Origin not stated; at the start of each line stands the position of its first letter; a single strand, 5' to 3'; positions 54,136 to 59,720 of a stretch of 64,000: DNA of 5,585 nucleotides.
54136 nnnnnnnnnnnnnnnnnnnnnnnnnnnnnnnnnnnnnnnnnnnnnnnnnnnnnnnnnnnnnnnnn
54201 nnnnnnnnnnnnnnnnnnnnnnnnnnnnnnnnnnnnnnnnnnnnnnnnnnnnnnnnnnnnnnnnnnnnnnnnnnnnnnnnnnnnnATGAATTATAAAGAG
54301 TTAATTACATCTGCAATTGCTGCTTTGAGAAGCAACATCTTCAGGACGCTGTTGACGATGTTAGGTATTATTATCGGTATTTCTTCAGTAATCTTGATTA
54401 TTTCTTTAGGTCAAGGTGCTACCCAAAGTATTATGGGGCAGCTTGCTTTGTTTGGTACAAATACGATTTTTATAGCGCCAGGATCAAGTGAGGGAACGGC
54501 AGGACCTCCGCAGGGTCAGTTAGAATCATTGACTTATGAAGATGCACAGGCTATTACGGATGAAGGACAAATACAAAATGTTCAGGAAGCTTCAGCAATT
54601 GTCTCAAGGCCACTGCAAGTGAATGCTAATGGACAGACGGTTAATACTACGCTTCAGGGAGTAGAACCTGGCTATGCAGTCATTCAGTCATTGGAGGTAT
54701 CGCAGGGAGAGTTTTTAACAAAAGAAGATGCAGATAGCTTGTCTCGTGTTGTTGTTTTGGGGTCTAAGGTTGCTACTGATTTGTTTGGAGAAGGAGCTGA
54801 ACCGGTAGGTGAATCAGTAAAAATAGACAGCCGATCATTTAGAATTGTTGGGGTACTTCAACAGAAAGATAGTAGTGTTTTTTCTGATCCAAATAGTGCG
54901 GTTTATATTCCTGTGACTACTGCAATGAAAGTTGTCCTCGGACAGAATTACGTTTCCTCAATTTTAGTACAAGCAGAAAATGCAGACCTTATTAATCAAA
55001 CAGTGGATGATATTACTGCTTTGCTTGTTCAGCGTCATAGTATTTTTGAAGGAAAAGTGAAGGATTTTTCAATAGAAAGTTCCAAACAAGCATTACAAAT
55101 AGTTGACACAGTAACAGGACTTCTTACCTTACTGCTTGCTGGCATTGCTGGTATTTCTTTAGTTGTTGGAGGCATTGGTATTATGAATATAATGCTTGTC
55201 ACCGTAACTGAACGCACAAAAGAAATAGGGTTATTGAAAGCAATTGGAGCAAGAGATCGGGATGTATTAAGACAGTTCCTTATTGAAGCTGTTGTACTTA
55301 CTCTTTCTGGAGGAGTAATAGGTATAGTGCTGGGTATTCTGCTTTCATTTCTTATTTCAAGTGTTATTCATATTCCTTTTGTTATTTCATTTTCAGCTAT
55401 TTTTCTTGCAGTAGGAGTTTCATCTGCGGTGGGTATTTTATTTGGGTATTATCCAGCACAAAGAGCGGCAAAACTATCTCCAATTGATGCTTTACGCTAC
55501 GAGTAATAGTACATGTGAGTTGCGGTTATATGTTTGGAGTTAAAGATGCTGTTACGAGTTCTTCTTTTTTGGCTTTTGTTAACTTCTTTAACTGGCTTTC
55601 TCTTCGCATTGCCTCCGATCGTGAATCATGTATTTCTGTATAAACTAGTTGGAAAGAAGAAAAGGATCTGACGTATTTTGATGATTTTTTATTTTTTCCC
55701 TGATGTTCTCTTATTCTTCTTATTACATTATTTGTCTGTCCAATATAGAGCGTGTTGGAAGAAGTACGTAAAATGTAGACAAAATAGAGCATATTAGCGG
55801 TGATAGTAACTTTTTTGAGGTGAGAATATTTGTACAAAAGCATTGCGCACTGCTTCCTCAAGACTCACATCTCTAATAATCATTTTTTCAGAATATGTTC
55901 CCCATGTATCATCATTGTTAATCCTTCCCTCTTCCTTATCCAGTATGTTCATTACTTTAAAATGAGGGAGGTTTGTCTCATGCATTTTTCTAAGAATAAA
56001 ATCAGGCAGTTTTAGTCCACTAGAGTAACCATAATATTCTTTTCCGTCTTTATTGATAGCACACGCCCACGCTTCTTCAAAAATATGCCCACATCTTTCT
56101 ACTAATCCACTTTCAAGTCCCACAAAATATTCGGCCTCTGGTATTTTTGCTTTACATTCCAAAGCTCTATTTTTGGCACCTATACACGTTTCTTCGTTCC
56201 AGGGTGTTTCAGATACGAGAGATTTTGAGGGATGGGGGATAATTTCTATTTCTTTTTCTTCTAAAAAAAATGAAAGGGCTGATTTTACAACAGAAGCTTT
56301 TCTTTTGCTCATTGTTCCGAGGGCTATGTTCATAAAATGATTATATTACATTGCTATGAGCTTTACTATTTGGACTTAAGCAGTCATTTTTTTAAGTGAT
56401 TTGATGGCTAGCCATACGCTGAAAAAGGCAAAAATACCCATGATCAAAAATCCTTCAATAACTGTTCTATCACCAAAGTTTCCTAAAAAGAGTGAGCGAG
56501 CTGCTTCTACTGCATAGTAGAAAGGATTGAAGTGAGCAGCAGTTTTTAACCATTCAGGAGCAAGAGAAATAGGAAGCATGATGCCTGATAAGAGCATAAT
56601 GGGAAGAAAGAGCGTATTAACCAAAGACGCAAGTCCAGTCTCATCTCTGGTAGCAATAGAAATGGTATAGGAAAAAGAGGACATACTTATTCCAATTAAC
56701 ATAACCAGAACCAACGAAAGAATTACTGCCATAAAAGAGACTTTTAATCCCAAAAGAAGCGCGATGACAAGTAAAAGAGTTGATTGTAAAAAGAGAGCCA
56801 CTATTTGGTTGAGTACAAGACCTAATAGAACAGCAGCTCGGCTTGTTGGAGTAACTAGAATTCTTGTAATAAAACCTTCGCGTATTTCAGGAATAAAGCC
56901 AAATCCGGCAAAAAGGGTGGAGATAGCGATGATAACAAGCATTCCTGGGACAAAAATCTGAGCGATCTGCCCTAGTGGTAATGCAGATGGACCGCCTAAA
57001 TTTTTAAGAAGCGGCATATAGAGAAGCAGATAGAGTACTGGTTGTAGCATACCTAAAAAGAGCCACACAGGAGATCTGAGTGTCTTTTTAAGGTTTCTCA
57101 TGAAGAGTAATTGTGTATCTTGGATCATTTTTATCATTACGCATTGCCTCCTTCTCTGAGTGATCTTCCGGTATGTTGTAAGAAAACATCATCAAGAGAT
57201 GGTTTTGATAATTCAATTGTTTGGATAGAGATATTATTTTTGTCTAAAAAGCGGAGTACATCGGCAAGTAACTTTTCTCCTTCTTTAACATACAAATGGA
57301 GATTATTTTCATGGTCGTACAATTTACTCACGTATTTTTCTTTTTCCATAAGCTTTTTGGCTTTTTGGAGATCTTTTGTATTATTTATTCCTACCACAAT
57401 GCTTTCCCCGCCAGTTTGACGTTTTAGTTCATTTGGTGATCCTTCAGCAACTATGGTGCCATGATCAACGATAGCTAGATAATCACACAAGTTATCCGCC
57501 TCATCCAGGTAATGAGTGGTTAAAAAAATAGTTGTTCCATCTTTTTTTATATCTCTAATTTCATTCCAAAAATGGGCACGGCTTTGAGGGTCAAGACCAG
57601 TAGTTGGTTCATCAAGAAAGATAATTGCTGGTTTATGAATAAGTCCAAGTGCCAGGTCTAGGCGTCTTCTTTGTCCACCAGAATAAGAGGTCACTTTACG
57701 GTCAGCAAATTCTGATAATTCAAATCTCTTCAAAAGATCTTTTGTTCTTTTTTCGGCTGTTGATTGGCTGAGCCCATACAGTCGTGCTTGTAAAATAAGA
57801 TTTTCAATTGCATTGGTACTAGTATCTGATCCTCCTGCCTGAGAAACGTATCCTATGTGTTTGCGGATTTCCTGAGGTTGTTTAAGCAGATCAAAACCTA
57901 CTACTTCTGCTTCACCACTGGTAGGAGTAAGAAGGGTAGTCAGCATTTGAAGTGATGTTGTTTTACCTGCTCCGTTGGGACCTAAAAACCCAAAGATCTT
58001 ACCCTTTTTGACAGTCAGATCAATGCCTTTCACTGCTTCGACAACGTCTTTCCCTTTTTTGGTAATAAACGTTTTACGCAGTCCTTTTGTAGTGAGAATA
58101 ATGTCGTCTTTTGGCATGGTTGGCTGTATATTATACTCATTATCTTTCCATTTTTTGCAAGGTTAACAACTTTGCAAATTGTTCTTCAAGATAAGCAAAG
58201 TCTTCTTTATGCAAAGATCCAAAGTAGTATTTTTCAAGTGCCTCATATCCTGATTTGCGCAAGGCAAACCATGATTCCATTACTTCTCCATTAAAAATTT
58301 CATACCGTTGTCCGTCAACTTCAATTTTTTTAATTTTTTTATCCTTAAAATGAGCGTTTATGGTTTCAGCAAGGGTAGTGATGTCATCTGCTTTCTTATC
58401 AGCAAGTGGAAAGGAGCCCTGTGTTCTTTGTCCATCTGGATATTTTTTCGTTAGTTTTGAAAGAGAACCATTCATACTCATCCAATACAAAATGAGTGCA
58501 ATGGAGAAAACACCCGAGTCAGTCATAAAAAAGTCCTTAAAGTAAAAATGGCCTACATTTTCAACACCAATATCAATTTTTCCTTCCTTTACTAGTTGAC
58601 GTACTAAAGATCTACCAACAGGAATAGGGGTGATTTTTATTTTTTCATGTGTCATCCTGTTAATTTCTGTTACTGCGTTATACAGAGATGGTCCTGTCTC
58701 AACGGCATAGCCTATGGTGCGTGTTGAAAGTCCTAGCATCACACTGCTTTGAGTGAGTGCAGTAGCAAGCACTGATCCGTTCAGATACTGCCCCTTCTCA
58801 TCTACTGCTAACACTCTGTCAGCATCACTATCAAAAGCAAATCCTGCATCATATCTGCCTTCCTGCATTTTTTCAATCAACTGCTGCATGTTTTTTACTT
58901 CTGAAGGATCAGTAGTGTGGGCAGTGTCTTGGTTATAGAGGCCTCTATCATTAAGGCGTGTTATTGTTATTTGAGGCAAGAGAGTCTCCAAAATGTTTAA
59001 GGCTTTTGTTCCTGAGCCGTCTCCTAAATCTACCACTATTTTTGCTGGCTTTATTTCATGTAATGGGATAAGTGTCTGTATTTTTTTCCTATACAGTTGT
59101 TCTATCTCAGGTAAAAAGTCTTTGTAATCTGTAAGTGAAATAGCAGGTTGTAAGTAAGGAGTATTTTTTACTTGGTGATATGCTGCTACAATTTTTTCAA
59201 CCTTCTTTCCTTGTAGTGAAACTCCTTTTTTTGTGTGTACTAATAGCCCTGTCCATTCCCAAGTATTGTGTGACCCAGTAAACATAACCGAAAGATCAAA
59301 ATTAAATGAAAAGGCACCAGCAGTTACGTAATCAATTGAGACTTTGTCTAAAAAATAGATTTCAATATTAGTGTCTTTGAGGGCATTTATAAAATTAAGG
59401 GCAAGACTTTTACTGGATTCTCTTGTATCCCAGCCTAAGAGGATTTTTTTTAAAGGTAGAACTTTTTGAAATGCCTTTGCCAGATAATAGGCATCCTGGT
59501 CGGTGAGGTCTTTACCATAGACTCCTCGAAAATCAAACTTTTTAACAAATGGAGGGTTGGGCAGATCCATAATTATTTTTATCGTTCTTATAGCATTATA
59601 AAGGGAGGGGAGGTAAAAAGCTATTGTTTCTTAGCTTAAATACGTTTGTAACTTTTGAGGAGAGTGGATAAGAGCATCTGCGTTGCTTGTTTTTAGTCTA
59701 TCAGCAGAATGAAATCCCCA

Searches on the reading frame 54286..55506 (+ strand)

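Call 32: search_protein_families(library=pfam, proteins=[window:54286-55506:+], max_evalue=0.00001)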
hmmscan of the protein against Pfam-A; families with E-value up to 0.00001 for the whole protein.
window:54286-55506:+ (406 aa): 2 families
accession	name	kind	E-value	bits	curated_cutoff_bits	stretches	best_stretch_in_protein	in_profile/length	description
PF12704.14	MacB_PCD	-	1e-46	160.3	27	1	21-246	1-207/207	MacB-like periplasmic core domain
PF02687.27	FtsX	-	1.7e-22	80.2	25.5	1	287-399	3-120/120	FtsX-like permease C-terminal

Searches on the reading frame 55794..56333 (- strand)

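Call 57: search_protein_families(library=pfam, proteins=[window:55794-56333:-], max_evalue=0.00001)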
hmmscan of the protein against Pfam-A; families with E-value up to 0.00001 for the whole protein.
window:55794-56333:- (179 aa): 1 family
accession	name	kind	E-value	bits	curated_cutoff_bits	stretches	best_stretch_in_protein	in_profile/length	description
PF01931.24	NTPase_I-T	-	2e-25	90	25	1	7-169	2-161/162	Protein of unknown function DUF84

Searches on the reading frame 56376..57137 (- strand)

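Call 57: search_protein_families(library=pfam, proteins=[window:56376-57137:-], max_evalue=0.00001)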
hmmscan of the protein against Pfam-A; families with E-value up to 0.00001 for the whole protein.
window:56376-57137:- (253 aa): 2 families
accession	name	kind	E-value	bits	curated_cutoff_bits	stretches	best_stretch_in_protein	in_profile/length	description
PF01061.29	ABC2_membrane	-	9.9e-30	104.1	26.9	1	8-217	3-210/211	ABC-2 type transporter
PF12698.13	ABC2_membrane_3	-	1.8e-16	60.6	31.6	1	54-246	156-347/347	ABC-2 family transporter protein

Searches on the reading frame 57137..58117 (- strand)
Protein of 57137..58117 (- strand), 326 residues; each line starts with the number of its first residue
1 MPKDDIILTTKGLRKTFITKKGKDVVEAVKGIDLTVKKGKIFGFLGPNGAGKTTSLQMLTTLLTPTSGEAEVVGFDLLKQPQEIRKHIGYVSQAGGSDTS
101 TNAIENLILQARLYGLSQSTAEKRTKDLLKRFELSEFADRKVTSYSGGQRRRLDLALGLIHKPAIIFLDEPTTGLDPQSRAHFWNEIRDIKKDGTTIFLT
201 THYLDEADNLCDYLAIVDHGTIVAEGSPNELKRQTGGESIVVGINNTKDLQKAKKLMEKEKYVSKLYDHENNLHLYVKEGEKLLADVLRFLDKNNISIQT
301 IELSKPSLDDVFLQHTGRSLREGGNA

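Call 32: search_protein_families(library=pfam, proteins=[window:57137-58117:-], max_evalue=0.00001)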
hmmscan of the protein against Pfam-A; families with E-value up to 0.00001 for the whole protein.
window:57137-58117:- (326 aa): 5 families
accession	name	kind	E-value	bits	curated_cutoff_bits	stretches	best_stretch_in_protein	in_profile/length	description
PF00005.33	ABC_tran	-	3.8e-31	109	25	1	30-173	2-137/137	ABC transporter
PF13732.12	DrrA1-3_C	-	2.8e-13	50.8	27.4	1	226-315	1-80/81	ATP-binding protein DrrA1-3-like, C-terminal domain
PF13304.12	AAA_21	-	4.1e-11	43.9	27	1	141-202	234-298/304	AAA domain, putative AbiEii toxin, Type IV TA system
PF13476.12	AAA_23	-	1e-06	30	27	1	32-287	15-193/201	AAA domain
PF13175.12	AAA_15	-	3.3e-06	27.4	32.1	0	161-202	327-369/374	AAA ATPase domain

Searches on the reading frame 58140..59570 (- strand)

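Call 32: search_protein_families(library=pfam, proteins=[window:58140-59570:-], max_evalue=0.00001)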
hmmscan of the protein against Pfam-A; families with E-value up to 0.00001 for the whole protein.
window:58140-59570:- (476 aa): 3 families
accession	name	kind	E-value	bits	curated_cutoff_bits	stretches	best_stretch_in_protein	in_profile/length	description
PF02878.22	PGM_PMM_I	-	1.4e-18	67.4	22.5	1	11-135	6-135/138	Phosphoglucomutase/phosphomannomutase, alpha/beta/alpha domain I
PF02879.22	PGM_PMM_II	-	2.5e-11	44.5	29.3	1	160-260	3-103/103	Phosphoglucomutase/phosphomannomutase, alpha/beta/alpha domain II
PF02880.22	PGM_PMM_III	-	3.8e-09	37.1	20.7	1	306-376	39-110/115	Phosphoglucomutase/phosphomannomutase, alpha/beta/alpha domain III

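Call 53: search_protein_families(library=ncbifam, proteins=[window:58140-59570:-], max_evalue=0.000001)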
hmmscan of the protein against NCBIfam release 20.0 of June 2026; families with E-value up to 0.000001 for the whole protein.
window:58140-59570:- (476 aa): 5 families
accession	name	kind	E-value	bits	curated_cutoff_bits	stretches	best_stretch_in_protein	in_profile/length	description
TIGR03990.1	Arch_GlmM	equivalog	1.6e-53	182.2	439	1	14-467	9-442/444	phosphoglucosamine mutase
NF007088.0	PRK09542.1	equivalog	1.2e-44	153.1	618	1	9-467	12-451/456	phosphomannomutase/phosphoglucomutase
NF046027.1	PhglucPhmanMutPgmG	equivalog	3.1e-34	118.4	600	1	8-441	9-422/460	phosphoglucomutase/phosphomannomutase PgmG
TIGR01455.1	glmM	equivalog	7.4e-27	94.1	447.55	1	31-376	28-363/442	phosphoglucosamine mutase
NF011943.0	PRK15414.1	subfamily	2.5e-22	79.5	801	1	9-471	7-453/456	phosphomannomutase CpsG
